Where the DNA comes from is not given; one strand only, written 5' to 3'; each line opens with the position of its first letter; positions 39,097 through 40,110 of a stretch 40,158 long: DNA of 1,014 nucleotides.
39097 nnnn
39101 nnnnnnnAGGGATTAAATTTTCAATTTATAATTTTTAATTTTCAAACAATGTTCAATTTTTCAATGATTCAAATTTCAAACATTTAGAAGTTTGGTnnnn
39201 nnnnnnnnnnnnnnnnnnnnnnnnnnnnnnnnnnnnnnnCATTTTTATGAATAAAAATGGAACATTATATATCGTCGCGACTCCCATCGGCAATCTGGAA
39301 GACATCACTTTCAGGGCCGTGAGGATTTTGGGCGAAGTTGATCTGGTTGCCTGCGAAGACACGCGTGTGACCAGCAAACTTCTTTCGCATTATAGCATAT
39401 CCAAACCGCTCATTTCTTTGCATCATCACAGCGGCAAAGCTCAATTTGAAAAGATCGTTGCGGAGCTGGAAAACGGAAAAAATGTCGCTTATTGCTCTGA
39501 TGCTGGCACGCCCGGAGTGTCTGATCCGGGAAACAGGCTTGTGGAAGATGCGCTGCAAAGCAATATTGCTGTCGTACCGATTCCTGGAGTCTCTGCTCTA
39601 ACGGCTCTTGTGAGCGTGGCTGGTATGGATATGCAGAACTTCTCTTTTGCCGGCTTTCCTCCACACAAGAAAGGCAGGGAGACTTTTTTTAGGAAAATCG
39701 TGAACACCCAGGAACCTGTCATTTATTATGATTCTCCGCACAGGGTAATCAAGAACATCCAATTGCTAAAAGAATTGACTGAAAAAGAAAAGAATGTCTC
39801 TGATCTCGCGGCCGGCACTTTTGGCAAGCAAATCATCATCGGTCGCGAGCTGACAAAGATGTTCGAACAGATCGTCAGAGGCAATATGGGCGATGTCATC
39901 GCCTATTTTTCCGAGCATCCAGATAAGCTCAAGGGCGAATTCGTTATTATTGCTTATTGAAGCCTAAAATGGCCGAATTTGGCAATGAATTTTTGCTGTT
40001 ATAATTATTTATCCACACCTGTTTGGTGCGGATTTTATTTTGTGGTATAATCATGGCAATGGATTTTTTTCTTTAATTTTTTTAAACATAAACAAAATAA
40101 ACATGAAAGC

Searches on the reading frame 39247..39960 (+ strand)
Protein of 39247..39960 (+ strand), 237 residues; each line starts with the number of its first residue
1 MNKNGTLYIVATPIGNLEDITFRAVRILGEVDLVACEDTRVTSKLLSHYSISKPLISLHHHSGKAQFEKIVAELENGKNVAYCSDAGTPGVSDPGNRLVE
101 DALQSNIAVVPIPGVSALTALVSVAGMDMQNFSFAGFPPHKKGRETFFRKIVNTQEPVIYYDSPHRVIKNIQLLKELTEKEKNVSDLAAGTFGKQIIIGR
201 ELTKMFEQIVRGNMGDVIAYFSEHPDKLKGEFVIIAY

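Call 60: search_protein_families(library=pfam, proteins=[window:39247-39960:+], max_evalue=0.01)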
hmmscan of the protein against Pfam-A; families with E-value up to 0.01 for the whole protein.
window:39247-39960:+ (237 aa): 1 family
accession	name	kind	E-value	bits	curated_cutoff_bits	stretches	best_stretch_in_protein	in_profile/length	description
PF00590.25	TP_methylase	-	8.4e-33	114.5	27.8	1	6-215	1-209/212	Tetrapyrrole (Corrin/Porphyrin) Methylases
